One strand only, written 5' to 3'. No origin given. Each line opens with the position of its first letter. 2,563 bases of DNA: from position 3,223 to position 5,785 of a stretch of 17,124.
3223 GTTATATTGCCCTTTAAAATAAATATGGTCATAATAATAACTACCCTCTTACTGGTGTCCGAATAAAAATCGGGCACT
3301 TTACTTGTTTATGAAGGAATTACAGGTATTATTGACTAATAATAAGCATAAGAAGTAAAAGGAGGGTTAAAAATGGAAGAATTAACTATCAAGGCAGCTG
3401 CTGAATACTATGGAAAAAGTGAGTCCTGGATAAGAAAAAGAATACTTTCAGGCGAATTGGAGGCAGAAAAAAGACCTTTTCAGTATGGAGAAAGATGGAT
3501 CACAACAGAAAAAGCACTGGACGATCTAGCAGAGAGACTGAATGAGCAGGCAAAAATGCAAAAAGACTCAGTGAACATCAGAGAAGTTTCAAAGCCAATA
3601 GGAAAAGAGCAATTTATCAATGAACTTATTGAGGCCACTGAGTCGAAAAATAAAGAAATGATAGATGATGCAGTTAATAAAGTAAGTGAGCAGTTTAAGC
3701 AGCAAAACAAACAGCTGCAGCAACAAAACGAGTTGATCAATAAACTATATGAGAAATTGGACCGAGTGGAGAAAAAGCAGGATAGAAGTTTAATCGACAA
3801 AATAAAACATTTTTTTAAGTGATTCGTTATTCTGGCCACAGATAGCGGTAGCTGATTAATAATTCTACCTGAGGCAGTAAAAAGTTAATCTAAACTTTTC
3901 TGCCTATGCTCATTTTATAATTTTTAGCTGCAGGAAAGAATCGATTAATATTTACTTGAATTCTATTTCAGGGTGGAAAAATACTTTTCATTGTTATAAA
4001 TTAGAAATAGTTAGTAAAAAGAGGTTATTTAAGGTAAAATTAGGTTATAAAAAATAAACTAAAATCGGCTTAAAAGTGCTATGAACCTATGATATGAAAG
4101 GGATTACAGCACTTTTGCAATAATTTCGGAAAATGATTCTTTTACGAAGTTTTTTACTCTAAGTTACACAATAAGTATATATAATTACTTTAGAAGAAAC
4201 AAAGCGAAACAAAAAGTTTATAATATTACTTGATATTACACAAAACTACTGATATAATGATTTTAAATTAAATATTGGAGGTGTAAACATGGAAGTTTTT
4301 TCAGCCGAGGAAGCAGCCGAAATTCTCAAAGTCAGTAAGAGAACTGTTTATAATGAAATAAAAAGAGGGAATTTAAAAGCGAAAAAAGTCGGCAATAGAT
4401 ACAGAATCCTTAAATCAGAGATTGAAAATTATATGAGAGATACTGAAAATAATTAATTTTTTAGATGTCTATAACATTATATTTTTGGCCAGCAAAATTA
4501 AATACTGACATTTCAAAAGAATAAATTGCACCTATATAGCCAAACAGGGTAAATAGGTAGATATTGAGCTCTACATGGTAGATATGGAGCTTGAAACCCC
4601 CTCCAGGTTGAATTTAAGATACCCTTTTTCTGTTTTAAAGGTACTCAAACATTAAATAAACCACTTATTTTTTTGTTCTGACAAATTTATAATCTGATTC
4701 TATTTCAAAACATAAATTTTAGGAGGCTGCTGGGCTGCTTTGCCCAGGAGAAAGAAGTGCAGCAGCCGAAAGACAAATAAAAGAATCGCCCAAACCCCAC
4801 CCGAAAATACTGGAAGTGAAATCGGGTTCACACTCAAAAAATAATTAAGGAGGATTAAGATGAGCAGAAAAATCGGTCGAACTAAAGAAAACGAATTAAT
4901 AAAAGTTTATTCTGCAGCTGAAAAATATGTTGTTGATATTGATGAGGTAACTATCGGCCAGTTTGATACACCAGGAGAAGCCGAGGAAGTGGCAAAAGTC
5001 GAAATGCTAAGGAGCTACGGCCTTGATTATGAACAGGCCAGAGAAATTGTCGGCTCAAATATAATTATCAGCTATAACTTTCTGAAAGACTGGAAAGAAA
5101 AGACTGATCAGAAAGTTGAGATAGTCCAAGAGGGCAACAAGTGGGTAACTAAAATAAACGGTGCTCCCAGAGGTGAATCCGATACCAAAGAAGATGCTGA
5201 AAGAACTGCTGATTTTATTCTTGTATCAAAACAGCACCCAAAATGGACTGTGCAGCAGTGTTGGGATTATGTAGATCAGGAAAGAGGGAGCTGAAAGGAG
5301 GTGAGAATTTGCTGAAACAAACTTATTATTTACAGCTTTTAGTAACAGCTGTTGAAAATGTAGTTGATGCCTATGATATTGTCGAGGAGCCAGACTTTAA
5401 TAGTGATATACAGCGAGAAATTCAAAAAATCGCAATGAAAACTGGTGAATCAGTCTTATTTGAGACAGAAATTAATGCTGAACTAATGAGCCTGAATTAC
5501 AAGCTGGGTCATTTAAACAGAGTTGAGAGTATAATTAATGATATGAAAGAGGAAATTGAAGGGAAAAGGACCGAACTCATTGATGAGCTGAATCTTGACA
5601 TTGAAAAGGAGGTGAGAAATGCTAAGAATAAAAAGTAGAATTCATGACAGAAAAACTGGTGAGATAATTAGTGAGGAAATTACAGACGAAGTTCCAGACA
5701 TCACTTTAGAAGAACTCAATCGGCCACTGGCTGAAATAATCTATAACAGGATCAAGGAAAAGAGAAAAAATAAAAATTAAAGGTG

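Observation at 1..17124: Whole window is an integrase-less, capsid-less 17-kb circular phage-derived element: candidate episomal phage satellite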

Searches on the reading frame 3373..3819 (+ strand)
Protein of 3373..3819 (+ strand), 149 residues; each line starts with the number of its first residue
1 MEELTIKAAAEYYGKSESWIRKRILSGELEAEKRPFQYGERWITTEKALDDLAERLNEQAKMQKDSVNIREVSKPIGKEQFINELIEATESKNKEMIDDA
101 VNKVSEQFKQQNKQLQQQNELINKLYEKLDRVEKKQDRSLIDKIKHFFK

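Call 8: search_protein_families(library=pfam, max_evalue=0.01, proteins=[window:3373-3819:+])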
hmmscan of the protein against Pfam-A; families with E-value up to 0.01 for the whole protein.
window:3373-3819:+ (149 aa): 3 families
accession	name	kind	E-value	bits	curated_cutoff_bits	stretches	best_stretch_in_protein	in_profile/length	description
PF16476.10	DUF5053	-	5.7e-06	26.3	26.6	1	9-60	18-68/71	Domain of unknown function (DUF5053)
PF12728.13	HTH_17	-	1.9e-05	25.3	27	1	4-55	2-49/51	Helix-turn-helix domain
PF12486.13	VasL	-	0.0061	17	27.3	0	28-69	47-87/147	Type VI secretion system, EvfB, or VasL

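Call 11: search_protein_families(library=phrogs, max_evalue=0.001, proteins=[window:3373-3819:+])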
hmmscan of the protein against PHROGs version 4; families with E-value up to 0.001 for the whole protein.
window:3373-3819:+ (149 aa): 6 families
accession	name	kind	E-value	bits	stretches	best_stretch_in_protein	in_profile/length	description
phrog_6058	-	unknown function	3.5e-06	27.8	0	2-29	23-50/113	-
phrog_66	-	integration and excision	7.8e-05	23.5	1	4-134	94-214/412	excisionase and transcriptional regulator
phrog_1840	-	integration and excision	0.00026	22.4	1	1-69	4-68/90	excisionase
phrog_29841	-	unknown function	0.00027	22.2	1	53-120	10-77/105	-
phrog_57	-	head and packaging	0.00049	21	1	1-83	10-76/199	terminase small subunit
phrog_2655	-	integration and excision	0.00089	20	1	4-65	115-176/181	excisionase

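Call 67: search_protein_families(library=ncbifam, max_evalue=0.01, proteins=[window:3373-3819:+])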
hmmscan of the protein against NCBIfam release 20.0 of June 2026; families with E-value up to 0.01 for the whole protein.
window:3373-3819:+ (149 aa): 1 family
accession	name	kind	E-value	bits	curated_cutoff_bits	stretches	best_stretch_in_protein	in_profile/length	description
NF033917.0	antiphage_ZorA_4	subfamily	0.0067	15.4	500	1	79-142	180-245/413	anti-phage ZorAB system protein ZorA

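Call 68: search_protein_families(library=padloc, max_evalue=0.01, proteins=[window:3373-3819:+])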
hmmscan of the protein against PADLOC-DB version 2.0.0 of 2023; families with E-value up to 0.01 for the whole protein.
window:3373-3819:+ (149 aa): 3 families
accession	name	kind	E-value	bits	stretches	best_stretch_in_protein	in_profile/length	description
PDLC00119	GajB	-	0.0002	18.5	1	52-145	352-444/565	UrvD helicase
PDLC00601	ZorA1|ZorA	-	0.0017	15.1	1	44-146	384-489/699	MotA/ExbB/TolQ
PDLC04133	mad1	-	0.0064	14.8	0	2-44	4-43/60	mads_1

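Call 79: search_protein_representatives(protein=window:3373-3819:+)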
Query: 149 residues. Proteins with E-value up to 0.001 (for the whole library): 44; up to 1e-10: 16; up to 1e-30: 2. The best 44 are listed.
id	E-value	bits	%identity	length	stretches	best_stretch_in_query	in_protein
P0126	8.1e-43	161.9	50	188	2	1-134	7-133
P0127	8.9e-31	123.0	54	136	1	1-125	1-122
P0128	2.3e-30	121.7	49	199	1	1-138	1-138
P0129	4.4e-28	114.3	47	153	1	1-148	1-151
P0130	3.2e-27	111.5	48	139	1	3-148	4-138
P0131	5.9e-26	107.4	43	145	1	1-148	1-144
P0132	7.5e-20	87.6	37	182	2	4-141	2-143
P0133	2.6e-18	82.7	41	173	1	2-143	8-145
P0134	2.6e-18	82.6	42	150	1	1-148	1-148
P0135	2.3e-16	76.3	32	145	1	1-147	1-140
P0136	8.2e-15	71.3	33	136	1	2-125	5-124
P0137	1.6e-14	70.4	38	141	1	2-149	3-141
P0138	3.9e-14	69.1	36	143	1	4-147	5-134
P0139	8.5e-14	68.0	33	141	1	1-149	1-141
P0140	9.3e-14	67.9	39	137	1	2-148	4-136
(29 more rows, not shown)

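Call 81: search_solved_structures(query=A3, max_evalue=1, show_alignments=0)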
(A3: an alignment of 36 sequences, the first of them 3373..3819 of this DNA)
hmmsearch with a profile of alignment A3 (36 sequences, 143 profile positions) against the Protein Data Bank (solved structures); distinct sequences matched with E-value up to 1: 96 (the best 60 are shown).
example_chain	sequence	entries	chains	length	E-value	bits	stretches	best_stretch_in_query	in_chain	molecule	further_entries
4j2n_A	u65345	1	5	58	1.2e-05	28.8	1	5-34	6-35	Gp37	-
2x48_A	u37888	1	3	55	0.015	18.8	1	4-27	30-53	CAG38821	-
3gp4_A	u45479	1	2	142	0.027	17.9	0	6-24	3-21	Transcriptional regulator, MerR family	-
5i41_B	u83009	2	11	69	0.11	15.9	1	11-39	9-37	Chromosome-anchoring protein RacA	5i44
8etq_A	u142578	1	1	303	0.17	15.3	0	8-26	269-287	k-cTRP5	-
3ztn_B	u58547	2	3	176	0.18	15.3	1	86-136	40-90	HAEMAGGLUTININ | Hemagglutinin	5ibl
8g4k_A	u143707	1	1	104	0.18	15.2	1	73-126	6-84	5HCS_TGFBR2_1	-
4jtv_B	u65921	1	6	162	0.19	15.2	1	86-136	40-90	Hemagglutinin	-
4ju0_B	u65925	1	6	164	0.19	15.2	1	86-136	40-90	Hemagglutinin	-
3lzg_B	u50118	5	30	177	0.2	15.1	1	86-136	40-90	Hemagglutinin, HA2 SUBUNIT | Hemagglutinin HA2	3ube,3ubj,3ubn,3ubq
4jtx_B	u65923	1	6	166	0.21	15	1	86-136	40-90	Hemagglutinin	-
3al4_B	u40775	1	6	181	0.24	14.8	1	86-136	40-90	Hemagglutinin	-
9mtg_B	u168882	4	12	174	0.24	14.8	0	86-136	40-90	Hemagglutinin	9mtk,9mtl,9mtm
5a3i_F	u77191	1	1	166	0.26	14.7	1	84-136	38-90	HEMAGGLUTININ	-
7x6o_B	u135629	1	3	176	0.26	14.7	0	86-136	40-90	Hemagglutinin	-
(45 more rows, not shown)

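Call 90: predict_structure(alignment_id=A3)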
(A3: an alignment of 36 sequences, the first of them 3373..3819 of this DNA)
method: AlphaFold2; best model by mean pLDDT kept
length: 149 residues; sequences in the alignment: 36
mean_pLDDT: 83.6   pTM: 0.45
mean pLDDT of the five models: 83.6, 82.0, 81.8, 80.1, 79.4
residues with pLDDT >= 90: 72; 70-90: 45; 50-70: 29; < 50: 3
segments of 3 or more residues with pLDDT < 50: none
pLDDT, mean of each block of 10 residues (from residue 1): 95 98 98 97 98 94 67 56 62 64 83 89 92 81 78
secondary structure, 60 per line:
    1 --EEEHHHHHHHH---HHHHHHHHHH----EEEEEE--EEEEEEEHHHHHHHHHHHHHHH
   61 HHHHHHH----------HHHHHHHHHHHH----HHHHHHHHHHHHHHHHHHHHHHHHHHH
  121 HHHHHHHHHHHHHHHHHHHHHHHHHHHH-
elements in order: E3-5 H6-13 H17-26 E31-36 E39-45 H46-67 H78-89 H94-148

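Call 94: fold_search(model_id=the predicted structure, library=pdb)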
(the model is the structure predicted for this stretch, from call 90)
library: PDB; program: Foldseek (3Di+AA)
matches with E <= 10: 932; with E <= 0.001: 0
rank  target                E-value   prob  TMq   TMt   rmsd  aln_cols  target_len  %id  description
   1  4ejo_A                4.2e-02  0.90  0.26  0.32   6.1        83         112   17  Crystal structure of padr family transcriptional regulator from Eggerthella lenta DSM 2243 (released 2012-04-25)
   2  5i44_A                4.8e-02  1.00  0.33  0.65   2.8        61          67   15  Structure of RacA-DNA complex; P21 form (released 2016-05-04)
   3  6ama_A                4.8e-02  1.00  0.29  0.68   2.6        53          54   17  Structure of S. coelicolor/S. venezuelae BldC-smeA-ssfA complex to 3.09 Angstrom (released 2018-03-28)
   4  7dvt                  4.8e-02  0.66  0.23  0.23  11.3        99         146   17  Crystal structure of heme sensor protein PefR in complex with heme and carbon monoxide (released 2021-09-29)
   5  4lhf                  5.1e-02  1.00  0.25  0.45   2.9        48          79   23  Crystal structure of a DNA binding protein from phage P2 (released 2014-03-05)
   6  5d90_C                5.1e-02  0.89  0.29  0.33  16.3       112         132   20  Crystal structure of HiNmlR, a MerR family regulator lacking the sensor domain, bound to promoter DNA (released 2016-06-29)
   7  2nyx_B                5.8e-02  0.72  0.23  0.24  15.5        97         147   15  Crystal structure of RV1404 from Mycobacterium tuberculosis (released 2006-12-05)
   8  6ama_H                6.2e-02  1.00  0.29  0.69   2.5        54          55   18  Structure of S. coelicolor/S. venezuelae BldC-smeA-ssfA complex to 3.09 Angstrom (released 2018-03-28)
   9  7dvr                  6.2e-02  0.63  0.23  0.23  11.4        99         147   17  Crystal structure of heme sensor protein PefR from Streptococcus agalactiae in complex with heme (released 2021-09-29)
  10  4omz_C                7.1e-02  0.93  0.25  0.35   5.1        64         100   19  Crystal Structure of NolR from Sinorhizobium fredii (released 2014-04-16)
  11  2eth_A                7.1e-02  0.72  0.23  0.24  14.8       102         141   19  Crystal structure of a marr-like transcriptional regulator (tm0816) from thermotoga maritima at 2.50 A resolution (released 2005-11-08)
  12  6ama_B                8.0e-02  1.00  0.28  0.67   2.6        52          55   17  Structure of S. coelicolor/S. venezuelae BldC-smeA-ssfA complex to 3.09 Angstrom (released 2018-03-28)
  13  7krh                  8.0e-02  0.54  0.24  0.25  16.5       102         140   19  Crystal structure of the MarR family transcriptional regulator from Variovorax paradoxus with S28A and R46A mutations (released 2021-12-01)
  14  3gfj                  8.0e-02  0.47  0.22  0.23  16.6       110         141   20  Crystal structure of the ST1710 mutant (R89A) protein (released 2009-08-25)
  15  4omy_A                8.6e-02  0.91  0.24  0.34   5.4        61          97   18  Crystal Structure of SeMet NolR from Sinorhizobium fredii in complex with oligo AT DNA (released 2014-04-16)
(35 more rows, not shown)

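Call 95: fold_search(model_id=the predicted structure, library=viral)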
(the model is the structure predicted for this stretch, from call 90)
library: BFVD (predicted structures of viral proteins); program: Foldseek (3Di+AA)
matches with E <= 10: 971; with E <= 0.001: 1
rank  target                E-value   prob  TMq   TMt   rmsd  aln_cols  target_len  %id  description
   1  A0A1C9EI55            3.6e-04  1.00  0.33  0.38   9.0        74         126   24  HTH DNA binding protein [Rhodococcus phage ChewyVIII]
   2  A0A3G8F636            1.2e-03  1.00  0.33  0.34   5.2        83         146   29  (no name in the UniProt tables at hand)
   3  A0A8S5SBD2            1.9e-03  1.00  0.33  0.71   2.5        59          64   24  Helix-turn-helix domain protein [Siphoviridae sp. ct4Z13]
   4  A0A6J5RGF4            2.1e-03  1.00  0.34  0.46  17.1        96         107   18  MerR-type HTH domain containing protein [uncultured Caudovirales phage]
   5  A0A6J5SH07            2.5e-03  1.00  0.34  0.63   6.4        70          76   20  Helix-turn-helix domain containing protein [uncultured Caudovirales phage]
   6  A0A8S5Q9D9            3.2e-03  1.00  0.39  0.66   1.9        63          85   22  Helix-turn-helix domain protein [Siphoviridae sp. ctjOC2]
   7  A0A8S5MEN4            3.2e-03  1.00  0.35  0.50   6.0        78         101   26  Pyocin activator protein PrtN [Siphoviridae sp. ctS1E53]
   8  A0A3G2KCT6            3.4e-03  1.00  0.29  0.54   3.0        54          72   24  Helix-turn-helix domain-containing protein [Arthrobacter phage Adaia]
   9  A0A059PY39            3.4e-03  0.98  0.25  0.18  17.8       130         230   19  Uncharacterized protein [Anabaena phage A-4L]
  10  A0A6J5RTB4            5.1e-03  1.00  0.32  0.69   9.0        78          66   27  Excise, DNA binding domain, excisionase family [uncultured Caudovirales phage]
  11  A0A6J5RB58            5.4e-03  1.00  0.33  0.69   6.5        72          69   24  Excise, DNA binding domain, excisionase family [uncultured Caudovirales phage]
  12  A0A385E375            5.8e-03  1.00  0.33  0.25  12.7        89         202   24  Helix-turn-helix domain-containing protein [Gordonia phage Schmidt]
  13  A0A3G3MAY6            5.8e-03  1.00  0.29  0.48   9.8        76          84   22  Helix-turn-helix DNA binding protein [Gordonia phage Octobien14]
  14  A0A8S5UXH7            6.1e-03  1.00  0.36  0.61  12.8        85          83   20  Pyocin activator protein PrtN [Podoviridae sp. ctW0z17]
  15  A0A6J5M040            8.5e-03  1.00  0.35  0.77   2.1        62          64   19  SinI-like, DNA-binding domain [uncultured Caudovirales phage]
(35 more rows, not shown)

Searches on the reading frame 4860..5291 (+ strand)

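Call 8: search_protein_families(library=pfam, max_evalue=0.01, proteins=[window:4860-5291:+])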
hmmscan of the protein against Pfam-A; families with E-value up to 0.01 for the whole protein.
window:4860-5291:+ (144 aa): 0 families

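Call 11: search_protein_families(library=phrogs, max_evalue=0.001, proteins=[window:4860-5291:+])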
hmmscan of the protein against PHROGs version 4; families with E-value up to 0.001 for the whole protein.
window:4860-5291:+ (144 aa): 0 families

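Call 67: search_protein_families(library=ncbifam, max_evalue=0.01, proteins=[window:4860-5291:+])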
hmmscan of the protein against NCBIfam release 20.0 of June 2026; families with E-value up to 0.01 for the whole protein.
window:4860-5291:+ (144 aa): 0 families

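Call 68: search_protein_families(library=padloc, max_evalue=0.01, proteins=[window:4860-5291:+])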
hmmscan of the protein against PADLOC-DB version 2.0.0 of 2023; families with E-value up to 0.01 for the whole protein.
window:4860-5291:+ (144 aa): 1 family
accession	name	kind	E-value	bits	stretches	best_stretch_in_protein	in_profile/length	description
PDLC05046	PDC-S58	-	0.0034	14.1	1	22-99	63-140/452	-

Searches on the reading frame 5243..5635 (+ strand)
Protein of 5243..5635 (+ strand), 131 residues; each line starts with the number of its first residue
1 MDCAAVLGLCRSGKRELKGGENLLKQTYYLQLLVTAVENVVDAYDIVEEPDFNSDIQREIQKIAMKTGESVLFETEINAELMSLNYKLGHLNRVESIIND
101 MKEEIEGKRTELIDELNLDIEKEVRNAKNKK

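Call 8: search_protein_families(library=pfam, max_evalue=0.01, proteins=[window:5243-5635:+])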
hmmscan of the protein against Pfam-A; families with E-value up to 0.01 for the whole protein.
window:5243-5635:+ (131 aa): 1 family
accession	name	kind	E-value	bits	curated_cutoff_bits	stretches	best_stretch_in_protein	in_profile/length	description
PF16495.10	SWIRM-assoc_1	-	0.00021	21.6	27.2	1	76-130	29-82/84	SWIRM-associated region 1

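Call 11: search_protein_families(library=phrogs, max_evalue=0.001, proteins=[window:5243-5635:+])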
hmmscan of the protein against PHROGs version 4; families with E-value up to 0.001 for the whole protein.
window:5243-5635:+ (131 aa): 0 families

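Call 67: search_protein_families(library=ncbifam, max_evalue=0.01, proteins=[window:5243-5635:+])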
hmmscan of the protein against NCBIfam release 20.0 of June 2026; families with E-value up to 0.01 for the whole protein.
window:5243-5635:+ (131 aa): 0 families

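Call 68: search_protein_families(library=padloc, max_evalue=0.01, proteins=[window:5243-5635:+])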
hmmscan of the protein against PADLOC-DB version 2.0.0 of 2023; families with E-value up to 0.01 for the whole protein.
window:5243-5635:+ (131 aa): 0 families
